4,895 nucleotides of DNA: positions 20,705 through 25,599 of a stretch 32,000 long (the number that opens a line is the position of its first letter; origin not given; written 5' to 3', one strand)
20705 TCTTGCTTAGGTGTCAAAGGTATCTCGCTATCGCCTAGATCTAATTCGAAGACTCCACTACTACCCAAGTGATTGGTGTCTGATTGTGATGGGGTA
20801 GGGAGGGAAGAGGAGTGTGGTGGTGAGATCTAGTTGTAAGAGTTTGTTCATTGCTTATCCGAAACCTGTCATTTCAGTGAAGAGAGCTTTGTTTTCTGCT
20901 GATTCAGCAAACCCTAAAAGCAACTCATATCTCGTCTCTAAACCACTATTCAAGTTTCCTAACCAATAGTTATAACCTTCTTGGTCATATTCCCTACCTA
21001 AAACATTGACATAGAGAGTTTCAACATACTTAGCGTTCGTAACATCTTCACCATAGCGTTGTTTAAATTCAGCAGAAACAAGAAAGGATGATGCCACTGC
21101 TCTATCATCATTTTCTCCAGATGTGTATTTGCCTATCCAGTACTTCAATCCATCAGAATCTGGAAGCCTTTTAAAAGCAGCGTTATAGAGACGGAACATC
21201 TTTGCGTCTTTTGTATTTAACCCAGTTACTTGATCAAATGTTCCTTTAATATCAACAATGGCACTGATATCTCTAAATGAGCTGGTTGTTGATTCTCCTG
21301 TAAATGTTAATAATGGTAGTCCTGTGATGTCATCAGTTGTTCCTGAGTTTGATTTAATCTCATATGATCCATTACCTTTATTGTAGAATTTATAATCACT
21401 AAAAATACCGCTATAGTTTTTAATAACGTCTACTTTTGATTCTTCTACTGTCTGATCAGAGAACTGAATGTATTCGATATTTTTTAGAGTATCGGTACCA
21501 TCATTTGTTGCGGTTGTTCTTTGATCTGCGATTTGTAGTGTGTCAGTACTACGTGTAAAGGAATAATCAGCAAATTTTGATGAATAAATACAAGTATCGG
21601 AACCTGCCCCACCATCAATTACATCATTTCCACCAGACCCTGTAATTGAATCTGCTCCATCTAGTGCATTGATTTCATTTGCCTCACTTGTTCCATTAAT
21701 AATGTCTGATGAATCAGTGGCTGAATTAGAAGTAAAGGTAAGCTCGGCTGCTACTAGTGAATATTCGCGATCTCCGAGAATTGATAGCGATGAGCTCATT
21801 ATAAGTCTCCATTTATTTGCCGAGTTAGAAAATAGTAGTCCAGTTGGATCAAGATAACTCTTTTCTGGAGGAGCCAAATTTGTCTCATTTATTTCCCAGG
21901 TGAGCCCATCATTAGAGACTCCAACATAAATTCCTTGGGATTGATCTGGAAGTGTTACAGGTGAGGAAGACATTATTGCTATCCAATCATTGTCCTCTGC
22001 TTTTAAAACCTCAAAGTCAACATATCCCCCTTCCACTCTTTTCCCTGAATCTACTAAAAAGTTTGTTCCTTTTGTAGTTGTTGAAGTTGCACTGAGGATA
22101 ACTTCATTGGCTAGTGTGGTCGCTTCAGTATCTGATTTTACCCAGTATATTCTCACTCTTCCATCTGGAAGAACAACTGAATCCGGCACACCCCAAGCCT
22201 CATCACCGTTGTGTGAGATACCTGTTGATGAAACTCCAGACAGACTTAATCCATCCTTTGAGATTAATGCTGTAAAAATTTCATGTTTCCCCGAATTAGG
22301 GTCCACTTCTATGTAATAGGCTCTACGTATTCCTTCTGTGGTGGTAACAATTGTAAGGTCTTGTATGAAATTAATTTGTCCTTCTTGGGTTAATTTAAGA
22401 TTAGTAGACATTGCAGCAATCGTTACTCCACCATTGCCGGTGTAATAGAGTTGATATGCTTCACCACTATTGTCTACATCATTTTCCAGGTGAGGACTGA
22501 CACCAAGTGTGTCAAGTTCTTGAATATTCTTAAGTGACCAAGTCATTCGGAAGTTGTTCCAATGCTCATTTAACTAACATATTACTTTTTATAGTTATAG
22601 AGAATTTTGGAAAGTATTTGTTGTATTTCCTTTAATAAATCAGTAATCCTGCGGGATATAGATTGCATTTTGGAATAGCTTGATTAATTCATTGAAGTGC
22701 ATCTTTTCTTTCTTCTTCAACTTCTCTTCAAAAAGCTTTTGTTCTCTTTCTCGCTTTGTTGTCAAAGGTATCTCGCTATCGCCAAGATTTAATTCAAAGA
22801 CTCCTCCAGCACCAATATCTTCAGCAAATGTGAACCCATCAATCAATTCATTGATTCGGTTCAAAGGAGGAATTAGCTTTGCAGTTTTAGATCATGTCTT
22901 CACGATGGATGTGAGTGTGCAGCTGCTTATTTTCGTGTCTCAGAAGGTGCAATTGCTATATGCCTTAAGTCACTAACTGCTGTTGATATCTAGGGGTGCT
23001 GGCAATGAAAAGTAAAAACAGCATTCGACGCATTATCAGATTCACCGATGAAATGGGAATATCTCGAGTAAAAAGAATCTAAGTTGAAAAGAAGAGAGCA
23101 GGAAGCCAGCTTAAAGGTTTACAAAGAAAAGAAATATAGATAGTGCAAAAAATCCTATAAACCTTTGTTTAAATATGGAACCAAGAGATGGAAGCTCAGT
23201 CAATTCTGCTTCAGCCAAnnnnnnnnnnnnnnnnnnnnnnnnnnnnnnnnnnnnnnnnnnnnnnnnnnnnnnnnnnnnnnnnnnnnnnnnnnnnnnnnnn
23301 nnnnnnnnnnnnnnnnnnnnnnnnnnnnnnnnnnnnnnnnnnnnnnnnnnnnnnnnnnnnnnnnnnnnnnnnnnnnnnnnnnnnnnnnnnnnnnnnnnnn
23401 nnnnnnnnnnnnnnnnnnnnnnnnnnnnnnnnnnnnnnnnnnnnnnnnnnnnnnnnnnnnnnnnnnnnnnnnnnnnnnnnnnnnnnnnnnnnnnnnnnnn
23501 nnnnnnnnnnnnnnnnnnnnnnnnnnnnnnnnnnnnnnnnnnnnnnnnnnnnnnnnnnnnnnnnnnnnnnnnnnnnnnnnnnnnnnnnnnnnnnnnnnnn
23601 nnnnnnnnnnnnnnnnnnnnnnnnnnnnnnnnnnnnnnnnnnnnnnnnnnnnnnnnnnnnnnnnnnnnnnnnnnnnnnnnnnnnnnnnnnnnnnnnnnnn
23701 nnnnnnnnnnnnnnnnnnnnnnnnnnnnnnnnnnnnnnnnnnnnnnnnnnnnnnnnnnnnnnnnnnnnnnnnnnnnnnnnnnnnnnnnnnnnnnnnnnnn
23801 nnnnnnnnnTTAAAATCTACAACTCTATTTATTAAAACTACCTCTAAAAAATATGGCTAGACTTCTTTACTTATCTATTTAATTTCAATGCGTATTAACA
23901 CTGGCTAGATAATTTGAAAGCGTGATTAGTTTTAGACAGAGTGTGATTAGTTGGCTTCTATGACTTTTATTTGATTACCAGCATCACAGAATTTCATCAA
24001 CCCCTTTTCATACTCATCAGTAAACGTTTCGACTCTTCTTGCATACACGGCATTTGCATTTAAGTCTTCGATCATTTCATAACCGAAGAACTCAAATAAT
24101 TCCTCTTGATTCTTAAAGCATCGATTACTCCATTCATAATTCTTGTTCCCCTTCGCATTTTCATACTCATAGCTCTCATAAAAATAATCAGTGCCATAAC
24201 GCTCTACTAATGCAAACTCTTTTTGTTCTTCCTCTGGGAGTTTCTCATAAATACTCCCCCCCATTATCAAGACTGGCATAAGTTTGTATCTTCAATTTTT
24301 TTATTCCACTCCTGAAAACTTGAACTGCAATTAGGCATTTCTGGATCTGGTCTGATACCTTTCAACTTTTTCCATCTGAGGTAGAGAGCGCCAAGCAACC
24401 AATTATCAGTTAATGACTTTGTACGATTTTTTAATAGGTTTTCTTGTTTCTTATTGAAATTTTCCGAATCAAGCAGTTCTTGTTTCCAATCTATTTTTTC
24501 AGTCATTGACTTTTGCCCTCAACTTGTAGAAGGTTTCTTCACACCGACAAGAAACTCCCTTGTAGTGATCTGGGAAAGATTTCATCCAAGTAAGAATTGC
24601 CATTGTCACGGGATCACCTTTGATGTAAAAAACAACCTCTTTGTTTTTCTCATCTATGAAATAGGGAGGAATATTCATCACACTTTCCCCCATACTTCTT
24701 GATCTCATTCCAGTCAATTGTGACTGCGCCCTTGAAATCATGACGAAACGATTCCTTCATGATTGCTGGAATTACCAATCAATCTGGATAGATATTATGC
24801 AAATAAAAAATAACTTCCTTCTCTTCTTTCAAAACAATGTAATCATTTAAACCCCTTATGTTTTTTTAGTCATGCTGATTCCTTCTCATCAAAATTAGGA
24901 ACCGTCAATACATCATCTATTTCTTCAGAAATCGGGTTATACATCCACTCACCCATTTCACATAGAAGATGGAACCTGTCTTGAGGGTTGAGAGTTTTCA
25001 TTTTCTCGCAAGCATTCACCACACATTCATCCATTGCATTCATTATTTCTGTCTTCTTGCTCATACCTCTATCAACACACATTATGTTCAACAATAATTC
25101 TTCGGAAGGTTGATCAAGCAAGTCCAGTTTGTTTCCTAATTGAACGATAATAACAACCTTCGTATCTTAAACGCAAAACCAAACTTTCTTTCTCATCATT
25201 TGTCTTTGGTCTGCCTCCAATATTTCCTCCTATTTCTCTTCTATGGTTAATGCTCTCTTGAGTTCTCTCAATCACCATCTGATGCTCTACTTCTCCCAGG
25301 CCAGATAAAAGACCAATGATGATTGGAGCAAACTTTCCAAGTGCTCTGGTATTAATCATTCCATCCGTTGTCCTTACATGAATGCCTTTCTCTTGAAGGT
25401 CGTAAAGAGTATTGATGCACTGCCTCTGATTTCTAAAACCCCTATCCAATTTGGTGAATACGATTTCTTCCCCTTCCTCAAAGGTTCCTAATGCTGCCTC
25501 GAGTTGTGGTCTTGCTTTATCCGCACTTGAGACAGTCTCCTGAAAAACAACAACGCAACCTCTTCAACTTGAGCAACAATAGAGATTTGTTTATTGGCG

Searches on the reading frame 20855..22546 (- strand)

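Call 12: search_protein_families(library=pfam, proteins=[window:20855-22546:-], max_evalue=0.01)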
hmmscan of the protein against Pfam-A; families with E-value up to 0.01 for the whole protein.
window:20855-22546:- (563 aa): 2 families
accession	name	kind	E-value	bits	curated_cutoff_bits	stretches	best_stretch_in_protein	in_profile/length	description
PF13946.11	DUF4214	-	1.5e-35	121.5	23.2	1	485-556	1-72/72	Domain of unknown function (DUF4214)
PF00353.25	HemolysinCabind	-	4.3e-07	30.2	23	1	285-318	2-35/36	RTX calcium-binding nonapeptide repeat (4 copies)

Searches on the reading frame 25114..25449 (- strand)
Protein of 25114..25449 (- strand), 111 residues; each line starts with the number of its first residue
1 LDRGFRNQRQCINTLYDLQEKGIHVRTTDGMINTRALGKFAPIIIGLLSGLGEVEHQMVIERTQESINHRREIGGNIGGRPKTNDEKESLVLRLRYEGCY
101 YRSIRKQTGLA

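Call 75: search_protein_families(library=pfam, proteins=[window:25114-25449:-], max_evalue=0.001)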
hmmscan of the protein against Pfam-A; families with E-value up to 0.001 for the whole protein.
window:25114-25449:- (111 aa): 1 family
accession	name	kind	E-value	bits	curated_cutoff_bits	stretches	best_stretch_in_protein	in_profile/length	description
PF00239.26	Resolvase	-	5.1e-07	30.3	23.3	1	1-74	72-143/145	Resolvase, N terminal domain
